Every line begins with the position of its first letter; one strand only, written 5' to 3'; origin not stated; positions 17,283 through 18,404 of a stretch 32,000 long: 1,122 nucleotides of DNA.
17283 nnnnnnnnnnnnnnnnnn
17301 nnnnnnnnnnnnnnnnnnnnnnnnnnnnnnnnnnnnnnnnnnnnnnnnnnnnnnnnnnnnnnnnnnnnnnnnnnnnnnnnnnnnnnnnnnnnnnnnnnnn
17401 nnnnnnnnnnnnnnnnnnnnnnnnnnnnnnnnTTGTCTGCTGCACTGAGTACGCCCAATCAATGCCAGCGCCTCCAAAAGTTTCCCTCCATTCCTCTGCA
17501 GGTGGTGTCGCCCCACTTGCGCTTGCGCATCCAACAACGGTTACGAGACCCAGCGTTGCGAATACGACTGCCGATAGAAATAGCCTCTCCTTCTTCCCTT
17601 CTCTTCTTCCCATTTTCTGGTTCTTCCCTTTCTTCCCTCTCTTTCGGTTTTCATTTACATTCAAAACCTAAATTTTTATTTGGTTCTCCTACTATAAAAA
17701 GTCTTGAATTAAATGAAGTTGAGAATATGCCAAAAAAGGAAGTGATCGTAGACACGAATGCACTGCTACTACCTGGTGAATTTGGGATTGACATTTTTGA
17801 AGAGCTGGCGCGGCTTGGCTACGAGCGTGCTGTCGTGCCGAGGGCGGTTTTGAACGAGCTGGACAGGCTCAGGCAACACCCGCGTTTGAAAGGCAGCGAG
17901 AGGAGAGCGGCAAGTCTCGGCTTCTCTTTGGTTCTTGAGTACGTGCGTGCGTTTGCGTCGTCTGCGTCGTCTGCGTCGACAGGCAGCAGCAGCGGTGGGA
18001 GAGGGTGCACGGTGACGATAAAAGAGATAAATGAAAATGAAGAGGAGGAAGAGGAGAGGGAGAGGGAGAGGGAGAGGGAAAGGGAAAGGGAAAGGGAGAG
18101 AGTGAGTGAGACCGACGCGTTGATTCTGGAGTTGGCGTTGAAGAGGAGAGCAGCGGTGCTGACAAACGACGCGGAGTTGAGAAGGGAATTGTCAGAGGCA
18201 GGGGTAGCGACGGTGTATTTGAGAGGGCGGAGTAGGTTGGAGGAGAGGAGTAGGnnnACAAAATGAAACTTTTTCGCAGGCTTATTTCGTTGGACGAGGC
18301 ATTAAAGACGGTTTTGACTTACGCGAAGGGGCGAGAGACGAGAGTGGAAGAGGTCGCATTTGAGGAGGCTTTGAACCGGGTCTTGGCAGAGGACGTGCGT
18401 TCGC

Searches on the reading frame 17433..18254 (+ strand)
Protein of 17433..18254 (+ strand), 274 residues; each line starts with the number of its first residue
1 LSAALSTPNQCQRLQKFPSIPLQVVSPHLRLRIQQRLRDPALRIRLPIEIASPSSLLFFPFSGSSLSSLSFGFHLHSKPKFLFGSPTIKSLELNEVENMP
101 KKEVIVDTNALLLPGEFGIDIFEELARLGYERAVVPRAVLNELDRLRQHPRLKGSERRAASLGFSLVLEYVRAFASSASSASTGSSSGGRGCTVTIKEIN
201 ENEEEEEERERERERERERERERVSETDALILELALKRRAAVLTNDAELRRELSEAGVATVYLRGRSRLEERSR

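Call 51: search_protein_families(library=pfam, proteins=[window:17433-18254:+], max_evalue=0.001)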
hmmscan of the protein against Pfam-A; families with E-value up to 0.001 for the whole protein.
window:17433-18254:+ (274 aa): 3 families
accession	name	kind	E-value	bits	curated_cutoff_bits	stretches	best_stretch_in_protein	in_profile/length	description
PF18477.7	PIN_9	-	4.3e-28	98.3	26.3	2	104-168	1-64/116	PIN like domain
PF01850.27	PIN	-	5.4e-07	30.7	23.6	1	207-251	73-116/120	PIN domain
PF13638.12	PIN_4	-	3.3e-06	27.9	21.9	1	105-260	2-128/132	PIN domain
